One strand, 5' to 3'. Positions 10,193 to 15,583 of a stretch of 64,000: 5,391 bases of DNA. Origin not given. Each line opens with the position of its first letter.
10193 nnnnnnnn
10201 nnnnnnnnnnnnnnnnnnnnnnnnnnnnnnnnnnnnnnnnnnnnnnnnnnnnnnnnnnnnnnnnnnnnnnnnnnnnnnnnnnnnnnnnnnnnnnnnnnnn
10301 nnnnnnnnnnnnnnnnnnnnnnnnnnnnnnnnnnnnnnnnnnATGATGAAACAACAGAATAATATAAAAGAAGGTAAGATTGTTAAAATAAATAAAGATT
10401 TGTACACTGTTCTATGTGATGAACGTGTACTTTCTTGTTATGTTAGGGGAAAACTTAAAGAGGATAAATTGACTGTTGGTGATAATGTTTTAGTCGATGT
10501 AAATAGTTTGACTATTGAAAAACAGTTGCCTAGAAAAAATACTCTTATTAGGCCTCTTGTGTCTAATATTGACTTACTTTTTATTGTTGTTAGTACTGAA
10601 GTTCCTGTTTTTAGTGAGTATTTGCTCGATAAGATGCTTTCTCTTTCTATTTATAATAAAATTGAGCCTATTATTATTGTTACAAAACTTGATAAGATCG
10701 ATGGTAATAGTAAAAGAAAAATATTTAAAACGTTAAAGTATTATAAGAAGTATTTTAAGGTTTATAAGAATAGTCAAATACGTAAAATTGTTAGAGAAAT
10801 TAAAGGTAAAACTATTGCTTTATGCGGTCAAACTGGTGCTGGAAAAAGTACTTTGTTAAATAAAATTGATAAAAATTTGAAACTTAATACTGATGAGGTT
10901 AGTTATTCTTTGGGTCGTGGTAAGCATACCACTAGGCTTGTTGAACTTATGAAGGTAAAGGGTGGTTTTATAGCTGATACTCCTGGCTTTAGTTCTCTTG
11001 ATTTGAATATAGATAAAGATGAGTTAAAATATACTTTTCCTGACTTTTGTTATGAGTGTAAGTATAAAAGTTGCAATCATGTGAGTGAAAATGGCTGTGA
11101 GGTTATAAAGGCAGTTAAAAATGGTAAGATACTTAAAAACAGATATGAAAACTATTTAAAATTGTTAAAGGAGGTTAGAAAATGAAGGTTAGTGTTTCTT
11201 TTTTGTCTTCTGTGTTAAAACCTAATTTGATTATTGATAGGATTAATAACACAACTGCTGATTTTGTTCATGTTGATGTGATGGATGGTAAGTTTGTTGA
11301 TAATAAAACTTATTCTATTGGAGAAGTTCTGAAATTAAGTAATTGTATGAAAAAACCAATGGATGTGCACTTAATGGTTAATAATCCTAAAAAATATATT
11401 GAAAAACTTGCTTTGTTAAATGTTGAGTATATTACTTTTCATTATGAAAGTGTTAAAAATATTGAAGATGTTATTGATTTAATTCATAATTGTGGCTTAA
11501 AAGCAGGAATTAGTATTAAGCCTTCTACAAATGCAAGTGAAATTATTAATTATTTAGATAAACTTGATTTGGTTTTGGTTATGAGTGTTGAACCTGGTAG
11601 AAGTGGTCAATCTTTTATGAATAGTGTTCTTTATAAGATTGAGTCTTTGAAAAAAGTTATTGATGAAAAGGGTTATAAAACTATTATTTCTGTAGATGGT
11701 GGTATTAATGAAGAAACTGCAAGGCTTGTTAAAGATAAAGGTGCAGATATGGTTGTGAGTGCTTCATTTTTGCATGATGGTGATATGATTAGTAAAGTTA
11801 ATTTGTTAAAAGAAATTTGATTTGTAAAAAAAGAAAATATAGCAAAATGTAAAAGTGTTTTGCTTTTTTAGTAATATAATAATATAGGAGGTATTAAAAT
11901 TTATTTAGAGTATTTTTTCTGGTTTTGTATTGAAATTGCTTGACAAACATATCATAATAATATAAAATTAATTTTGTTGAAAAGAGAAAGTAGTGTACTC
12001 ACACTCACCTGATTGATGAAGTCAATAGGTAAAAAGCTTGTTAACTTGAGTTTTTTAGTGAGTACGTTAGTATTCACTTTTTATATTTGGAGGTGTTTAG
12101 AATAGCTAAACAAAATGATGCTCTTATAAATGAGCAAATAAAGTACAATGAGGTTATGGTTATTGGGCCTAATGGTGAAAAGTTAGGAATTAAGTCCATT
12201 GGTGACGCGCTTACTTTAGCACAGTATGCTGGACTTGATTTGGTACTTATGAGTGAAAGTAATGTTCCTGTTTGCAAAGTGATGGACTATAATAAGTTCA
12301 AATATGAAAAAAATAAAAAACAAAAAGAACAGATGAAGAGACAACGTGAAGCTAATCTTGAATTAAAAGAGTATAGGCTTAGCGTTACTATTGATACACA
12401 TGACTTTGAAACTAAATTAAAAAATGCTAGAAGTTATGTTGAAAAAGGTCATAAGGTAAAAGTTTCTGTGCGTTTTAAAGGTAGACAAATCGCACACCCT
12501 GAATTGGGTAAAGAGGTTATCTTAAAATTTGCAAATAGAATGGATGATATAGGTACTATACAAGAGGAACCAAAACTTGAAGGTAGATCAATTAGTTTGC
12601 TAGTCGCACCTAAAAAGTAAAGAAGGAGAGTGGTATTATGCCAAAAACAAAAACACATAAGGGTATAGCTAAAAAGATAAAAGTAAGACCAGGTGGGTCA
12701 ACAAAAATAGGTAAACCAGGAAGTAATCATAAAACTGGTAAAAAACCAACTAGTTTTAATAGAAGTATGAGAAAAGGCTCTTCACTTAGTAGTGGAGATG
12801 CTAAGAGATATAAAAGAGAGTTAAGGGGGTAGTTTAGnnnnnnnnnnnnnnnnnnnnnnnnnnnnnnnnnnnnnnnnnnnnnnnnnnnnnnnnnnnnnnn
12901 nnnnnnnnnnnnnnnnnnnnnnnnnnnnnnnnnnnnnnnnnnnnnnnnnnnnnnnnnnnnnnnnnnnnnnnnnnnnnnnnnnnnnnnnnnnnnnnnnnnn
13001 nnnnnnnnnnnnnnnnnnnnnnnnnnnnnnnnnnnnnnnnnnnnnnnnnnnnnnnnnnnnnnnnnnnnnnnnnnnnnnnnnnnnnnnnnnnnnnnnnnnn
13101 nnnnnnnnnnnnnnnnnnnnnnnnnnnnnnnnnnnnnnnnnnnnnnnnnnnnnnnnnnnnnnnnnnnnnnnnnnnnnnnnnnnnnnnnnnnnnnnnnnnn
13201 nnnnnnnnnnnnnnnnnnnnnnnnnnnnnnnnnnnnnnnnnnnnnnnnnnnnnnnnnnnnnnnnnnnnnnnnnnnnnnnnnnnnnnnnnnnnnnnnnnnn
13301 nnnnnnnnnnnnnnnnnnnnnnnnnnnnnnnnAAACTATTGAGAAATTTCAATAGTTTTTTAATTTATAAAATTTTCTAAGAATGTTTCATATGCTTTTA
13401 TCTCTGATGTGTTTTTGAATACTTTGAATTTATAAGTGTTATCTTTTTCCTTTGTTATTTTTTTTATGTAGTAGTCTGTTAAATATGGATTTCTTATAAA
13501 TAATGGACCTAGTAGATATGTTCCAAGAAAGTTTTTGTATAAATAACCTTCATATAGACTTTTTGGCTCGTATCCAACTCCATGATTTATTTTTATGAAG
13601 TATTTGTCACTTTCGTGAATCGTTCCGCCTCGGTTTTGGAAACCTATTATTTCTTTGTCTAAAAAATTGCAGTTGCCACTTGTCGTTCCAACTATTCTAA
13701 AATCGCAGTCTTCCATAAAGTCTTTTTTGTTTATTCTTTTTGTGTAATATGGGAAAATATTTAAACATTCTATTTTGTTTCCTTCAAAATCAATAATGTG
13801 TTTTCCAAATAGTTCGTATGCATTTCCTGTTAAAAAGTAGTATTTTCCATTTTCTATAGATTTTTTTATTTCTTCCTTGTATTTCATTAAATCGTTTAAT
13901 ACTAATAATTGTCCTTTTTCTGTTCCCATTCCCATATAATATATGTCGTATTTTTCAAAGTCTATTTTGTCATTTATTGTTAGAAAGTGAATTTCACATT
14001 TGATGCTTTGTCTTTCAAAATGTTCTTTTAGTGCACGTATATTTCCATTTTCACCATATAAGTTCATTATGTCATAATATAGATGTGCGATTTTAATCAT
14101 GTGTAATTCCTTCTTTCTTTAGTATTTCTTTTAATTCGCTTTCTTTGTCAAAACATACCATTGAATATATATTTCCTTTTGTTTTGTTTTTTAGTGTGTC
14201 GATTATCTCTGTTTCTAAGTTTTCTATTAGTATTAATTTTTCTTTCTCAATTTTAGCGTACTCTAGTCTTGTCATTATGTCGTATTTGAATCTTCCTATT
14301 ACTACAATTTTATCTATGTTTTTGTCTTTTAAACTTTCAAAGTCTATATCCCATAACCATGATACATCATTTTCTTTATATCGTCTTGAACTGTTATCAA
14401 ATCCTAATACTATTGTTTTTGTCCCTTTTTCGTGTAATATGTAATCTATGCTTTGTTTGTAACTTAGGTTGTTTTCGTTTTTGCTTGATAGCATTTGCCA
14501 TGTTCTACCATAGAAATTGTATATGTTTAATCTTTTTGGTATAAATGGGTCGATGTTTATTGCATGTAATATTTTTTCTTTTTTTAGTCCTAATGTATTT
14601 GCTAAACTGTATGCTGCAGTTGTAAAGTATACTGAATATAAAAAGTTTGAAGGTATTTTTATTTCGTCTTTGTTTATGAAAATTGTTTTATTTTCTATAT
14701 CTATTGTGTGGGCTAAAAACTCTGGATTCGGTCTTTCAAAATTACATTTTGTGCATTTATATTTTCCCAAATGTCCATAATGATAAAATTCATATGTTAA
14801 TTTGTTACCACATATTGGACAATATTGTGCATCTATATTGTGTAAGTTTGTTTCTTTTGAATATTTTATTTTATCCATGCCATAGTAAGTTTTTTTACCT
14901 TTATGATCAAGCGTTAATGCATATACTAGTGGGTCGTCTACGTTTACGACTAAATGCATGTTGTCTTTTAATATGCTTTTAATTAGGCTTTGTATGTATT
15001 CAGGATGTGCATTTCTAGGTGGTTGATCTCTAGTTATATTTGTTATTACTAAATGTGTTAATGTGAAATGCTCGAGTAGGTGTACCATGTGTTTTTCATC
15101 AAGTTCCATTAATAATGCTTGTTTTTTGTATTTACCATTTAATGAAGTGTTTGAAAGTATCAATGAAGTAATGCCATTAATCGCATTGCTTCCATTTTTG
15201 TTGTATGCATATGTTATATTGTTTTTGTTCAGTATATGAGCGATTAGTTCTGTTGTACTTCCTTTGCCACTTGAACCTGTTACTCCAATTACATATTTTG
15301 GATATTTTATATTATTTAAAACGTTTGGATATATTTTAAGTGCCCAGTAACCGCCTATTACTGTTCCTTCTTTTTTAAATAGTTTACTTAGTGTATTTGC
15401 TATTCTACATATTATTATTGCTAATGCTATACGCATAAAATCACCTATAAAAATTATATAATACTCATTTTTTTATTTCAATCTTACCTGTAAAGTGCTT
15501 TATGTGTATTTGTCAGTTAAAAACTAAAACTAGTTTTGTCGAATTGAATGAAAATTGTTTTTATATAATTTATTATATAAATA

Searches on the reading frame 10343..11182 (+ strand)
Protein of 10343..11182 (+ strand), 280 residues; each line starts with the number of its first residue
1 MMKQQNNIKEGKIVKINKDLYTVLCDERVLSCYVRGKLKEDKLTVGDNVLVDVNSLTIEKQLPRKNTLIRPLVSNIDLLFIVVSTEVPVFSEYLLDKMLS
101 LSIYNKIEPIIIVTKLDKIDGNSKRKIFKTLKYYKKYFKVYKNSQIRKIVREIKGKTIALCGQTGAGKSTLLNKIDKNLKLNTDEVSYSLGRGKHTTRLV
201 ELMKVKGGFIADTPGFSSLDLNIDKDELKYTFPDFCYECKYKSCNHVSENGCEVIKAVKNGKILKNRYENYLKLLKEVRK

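Call 37: search_protein_families(library=pfam, proteins=[window:10343-11182:+], max_evalue=0.00001)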
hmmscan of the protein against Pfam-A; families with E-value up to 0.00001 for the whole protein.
window:10343-11182:+ (280 aa): 3 families
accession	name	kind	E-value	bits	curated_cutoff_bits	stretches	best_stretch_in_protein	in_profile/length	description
PF03193.22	RsgA_GTPase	-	5.8e-45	153.7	30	1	62-221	2-173/174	RsgA GTPase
PF16745.11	RsgA_N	-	8.8e-07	29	27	1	10-54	1-47/54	RsgA N-terminal domain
PF01926.29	MMR_HSR1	-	4.7e-06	27.1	21.9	0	157-223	1-57/113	50S ribosome-binding GTPase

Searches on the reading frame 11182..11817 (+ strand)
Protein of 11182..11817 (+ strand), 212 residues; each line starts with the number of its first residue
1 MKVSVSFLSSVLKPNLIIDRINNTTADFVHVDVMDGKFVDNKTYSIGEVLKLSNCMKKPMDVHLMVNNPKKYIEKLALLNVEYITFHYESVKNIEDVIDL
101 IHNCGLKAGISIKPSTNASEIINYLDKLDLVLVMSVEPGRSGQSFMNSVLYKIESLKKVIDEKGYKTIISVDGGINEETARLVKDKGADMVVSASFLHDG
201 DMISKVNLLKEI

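Call 38: search_protein_families(library=pfam, proteins=[window:11182-11817:+], max_evalue=0.00001)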
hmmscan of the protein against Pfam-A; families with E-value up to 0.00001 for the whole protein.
window:11182-11817:+ (212 aa): 1 family
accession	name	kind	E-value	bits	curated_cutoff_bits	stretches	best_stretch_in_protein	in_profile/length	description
PF00834.25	Ribul_P_3_epim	-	1.3e-59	201.4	21.1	1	16-196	16-196/198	Ribulose-phosphate 3 epimerase family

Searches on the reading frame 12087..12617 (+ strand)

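Call 38: search_protein_families(library=pfam, proteins=[window:12087-12617:+], max_evalue=0.00001)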
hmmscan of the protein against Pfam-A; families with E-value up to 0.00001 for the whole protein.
window:12087-12617:+ (177 aa): 2 families
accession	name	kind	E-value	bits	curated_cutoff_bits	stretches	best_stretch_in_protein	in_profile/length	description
PF00707.27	IF3_C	-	6.2e-32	109.8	34.8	1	92-176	2-86/86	Translation initiation factor IF-3, C-terminal domain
PF05198.21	IF3_N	-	5.6e-26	91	26.9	1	14-82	1-70/70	Translation initiation factor IF-3, N-terminal domain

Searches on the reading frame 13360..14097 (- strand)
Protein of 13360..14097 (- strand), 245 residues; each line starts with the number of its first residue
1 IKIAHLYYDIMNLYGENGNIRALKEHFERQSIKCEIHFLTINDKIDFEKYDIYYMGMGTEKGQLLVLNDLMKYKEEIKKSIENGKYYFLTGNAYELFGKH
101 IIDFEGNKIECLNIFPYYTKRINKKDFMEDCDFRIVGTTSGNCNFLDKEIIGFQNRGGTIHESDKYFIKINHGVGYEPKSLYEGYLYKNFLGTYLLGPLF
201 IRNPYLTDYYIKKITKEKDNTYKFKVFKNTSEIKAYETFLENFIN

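Call 38: search_protein_families(library=pfam, proteins=[window:13360-14097:-], max_evalue=0.00001)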
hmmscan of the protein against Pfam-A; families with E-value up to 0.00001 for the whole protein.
window:13360-14097:- (245 aa): 1 family
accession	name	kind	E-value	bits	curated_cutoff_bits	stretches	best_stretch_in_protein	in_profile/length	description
PF07685.20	GATase_3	-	7.4e-14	52.3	27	1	2-200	1-192/196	CobB/CobQ-like glutamine amidotransferase domain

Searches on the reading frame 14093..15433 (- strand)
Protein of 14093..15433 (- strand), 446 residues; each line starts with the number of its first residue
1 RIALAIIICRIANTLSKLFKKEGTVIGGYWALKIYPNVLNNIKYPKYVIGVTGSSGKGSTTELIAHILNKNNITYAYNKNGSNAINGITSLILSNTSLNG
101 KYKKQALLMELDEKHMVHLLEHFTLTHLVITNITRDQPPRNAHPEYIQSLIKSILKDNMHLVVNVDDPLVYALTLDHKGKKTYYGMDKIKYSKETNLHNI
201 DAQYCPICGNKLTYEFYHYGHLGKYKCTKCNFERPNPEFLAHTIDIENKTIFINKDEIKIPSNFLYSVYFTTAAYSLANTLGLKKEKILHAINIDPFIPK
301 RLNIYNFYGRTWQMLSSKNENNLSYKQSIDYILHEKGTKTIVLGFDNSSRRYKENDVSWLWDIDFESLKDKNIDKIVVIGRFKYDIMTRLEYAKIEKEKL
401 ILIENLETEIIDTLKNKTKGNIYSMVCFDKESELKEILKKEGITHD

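Call 38: search_protein_families(library=pfam, proteins=[window:14093-15433:-], max_evalue=0.00001)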
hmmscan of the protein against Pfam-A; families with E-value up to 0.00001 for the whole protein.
window:14093-15433:- (446 aa): 2 families
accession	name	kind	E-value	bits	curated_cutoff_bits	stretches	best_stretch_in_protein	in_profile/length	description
PF08353.15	MurT_C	-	4.9e-21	75.2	25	1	321-425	4-104/110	MurT ligase C-terminal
PF08245.18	Mur_ligase_M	-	3.1e-08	34.2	24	1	51-190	1-151/200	Mur ligase middle domain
